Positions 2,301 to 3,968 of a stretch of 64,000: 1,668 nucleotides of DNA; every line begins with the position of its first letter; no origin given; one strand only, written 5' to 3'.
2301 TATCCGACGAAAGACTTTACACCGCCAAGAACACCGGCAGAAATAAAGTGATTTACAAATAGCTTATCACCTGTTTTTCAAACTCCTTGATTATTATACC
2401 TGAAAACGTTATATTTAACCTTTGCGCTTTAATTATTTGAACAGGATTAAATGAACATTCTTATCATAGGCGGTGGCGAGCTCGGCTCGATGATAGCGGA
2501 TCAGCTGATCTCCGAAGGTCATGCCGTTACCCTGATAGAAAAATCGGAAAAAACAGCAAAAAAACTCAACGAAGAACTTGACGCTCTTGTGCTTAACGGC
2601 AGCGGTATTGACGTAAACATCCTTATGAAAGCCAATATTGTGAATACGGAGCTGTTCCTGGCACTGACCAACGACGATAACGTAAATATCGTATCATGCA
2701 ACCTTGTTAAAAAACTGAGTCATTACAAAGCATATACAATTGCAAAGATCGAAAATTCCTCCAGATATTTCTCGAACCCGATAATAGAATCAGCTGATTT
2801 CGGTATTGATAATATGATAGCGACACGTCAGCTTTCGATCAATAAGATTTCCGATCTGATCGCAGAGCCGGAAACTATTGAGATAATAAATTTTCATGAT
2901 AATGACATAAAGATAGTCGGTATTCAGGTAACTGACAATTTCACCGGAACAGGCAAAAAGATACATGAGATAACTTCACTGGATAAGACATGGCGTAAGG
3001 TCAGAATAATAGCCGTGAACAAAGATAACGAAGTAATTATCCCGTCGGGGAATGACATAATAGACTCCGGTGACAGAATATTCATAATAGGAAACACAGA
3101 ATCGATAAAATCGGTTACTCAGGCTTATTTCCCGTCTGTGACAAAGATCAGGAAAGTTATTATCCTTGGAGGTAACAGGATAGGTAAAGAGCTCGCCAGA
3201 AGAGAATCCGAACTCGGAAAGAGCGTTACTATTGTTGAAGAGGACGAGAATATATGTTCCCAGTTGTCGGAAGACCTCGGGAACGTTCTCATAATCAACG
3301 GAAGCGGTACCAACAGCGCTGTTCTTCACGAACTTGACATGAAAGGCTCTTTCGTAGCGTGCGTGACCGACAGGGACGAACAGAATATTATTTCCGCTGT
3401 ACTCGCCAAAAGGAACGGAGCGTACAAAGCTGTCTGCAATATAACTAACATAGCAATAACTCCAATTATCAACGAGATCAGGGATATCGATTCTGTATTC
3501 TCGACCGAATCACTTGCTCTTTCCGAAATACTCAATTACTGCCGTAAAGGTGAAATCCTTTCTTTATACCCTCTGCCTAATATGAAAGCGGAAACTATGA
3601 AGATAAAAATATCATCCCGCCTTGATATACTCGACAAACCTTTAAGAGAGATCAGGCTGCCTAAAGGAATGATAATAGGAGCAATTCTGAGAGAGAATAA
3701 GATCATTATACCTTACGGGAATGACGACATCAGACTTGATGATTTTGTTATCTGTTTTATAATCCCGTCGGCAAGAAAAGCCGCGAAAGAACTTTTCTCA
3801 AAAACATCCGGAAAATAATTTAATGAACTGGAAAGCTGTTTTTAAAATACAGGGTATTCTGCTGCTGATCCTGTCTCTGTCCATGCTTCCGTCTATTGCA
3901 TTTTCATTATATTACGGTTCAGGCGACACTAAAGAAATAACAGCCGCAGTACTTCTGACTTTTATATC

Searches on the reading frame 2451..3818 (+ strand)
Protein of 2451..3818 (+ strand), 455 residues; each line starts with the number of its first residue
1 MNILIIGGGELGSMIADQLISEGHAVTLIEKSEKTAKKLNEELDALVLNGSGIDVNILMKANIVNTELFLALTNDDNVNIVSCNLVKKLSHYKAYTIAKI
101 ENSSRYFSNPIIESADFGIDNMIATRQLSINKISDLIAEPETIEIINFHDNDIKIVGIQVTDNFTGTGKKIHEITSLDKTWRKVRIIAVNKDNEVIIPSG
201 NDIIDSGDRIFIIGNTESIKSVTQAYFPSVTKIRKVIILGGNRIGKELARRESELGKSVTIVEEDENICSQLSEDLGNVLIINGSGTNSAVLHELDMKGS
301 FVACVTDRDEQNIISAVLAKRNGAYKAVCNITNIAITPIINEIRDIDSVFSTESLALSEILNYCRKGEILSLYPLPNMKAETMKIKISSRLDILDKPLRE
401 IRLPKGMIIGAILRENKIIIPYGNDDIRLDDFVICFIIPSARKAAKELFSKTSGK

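Call 5: search_protein_families(library=pfam, proteins=[window:2451-3818:+], max_evalue=0.01)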
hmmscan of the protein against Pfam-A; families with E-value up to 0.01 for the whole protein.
window:2451-3818:+ (455 aa): 23 families
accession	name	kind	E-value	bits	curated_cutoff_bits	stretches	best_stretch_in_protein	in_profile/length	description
PF02254.24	TrkA_N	-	6.9e-37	126.7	23.8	2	3-105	1-101/116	TrkA-N domain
PF02080.26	TrkA_C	-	6.1e-17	61.7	27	2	168-223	14-67/71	TrkA-C domain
PF07992.20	Pyr_redox_2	-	1.4e-10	41.5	26.1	1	147-279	57-188/291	Pyridine nucleotide-disulphide oxidoreductase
PF00070.33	Pyr_redox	-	2.2e-10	41.3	22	2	2-48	1-47/82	Pyridine nucleotide-disulphide oxidoreductase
PF13241.12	NAD_binding_7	-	1.6e-07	32.3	22.1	1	2-87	9-83/104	Putative NAD(P)-binding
PF03807.23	F420_oxidored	-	2e-07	32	21.6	1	3-47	2-48/94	NADP oxidoreductase coenzyme F420-dependent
PF01210.29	NAD_Gly3P_dh_N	-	3.7e-06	27.4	23.1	1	3-43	2-42/158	NAD-dependent glycerol-3-phosphate dehydrogenase N-terminus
PF03486.20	HI0933_like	-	2.8e-05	24.1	50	1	2-39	2-39/244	HI0933-like protein Rossmann domain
PF02737.24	3HCDH_N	-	3e-05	24.5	22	1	3-45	2-44/180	3-hydroxyacyl-CoA dehydrogenase, NAD binding domain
PF22660.2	RS_preATP-grasp-like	-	9.7e-05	23.1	27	0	2-41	3-43/98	Ribonucleotide synthetase preATP-grasp domain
PF01266.30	DAO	-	0.00051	20.1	27.9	1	3-33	2-32/353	FAD dependent oxidoreductase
PF00106.31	adh_short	-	0.00052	20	26.6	0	3-46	3-47/195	short chain dehydrogenase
PF03435.24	Sacchrp_dh_NADP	-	0.00093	20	25.1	0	3-44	1-44/129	Saccharopine dehydrogenase NADP binding domain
PF02558.23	ApbA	-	0.00094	19.3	22.2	1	3-42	1-39/150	Ketopantoate reductase PanE/ApbA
PF01488.26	Shikimate_DH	-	0.001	19.6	24.3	1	2-46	14-59/138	Shikimate / quinate 5-dehydrogenase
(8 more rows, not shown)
